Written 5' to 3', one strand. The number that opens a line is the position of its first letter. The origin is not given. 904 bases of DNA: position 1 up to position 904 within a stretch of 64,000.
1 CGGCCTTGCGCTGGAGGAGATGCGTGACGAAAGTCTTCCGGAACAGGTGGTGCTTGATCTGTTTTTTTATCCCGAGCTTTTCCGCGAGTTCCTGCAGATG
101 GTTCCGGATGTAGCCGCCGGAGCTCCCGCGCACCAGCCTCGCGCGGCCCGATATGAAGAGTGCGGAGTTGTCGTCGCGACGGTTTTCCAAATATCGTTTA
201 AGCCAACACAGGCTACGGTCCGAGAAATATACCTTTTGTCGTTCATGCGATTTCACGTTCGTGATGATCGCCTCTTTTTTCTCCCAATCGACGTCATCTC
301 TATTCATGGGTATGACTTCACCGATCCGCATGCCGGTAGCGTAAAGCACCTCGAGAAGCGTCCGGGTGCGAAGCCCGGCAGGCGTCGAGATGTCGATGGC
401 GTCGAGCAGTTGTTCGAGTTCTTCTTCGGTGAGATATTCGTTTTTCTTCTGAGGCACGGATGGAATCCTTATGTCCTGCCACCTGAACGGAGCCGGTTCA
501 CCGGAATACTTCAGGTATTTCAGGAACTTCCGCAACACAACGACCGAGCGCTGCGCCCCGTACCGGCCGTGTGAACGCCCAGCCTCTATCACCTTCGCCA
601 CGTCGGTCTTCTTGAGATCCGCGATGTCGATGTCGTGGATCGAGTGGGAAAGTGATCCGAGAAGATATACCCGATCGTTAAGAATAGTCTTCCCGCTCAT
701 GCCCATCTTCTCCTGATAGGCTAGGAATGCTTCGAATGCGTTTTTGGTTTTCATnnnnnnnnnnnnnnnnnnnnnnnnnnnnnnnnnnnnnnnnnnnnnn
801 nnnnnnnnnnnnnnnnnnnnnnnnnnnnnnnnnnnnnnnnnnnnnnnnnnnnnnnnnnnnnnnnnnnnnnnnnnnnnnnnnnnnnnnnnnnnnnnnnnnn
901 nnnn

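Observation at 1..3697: Tandem, ATGA-overlapping tyrosine recombinase paralogs (RIT-like) forming an operon with a winged-helix replication-type gene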

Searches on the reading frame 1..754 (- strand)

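Call 5: search_protein_families(library=pfam, proteins=[window:1-754:-], max_evalue=0.1)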
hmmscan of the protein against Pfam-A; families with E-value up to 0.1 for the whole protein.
window:1-754:- (251 aa): 2 families
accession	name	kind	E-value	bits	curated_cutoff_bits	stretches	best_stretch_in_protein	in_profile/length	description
PF00589.27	Phage_integrase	-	4e-26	92.3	27.1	1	107-249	2-143/172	Phage integrase family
PF17239.7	DUF5312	-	0.044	12.6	25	1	161-248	182-268/553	Family of unknown function (DUF5312)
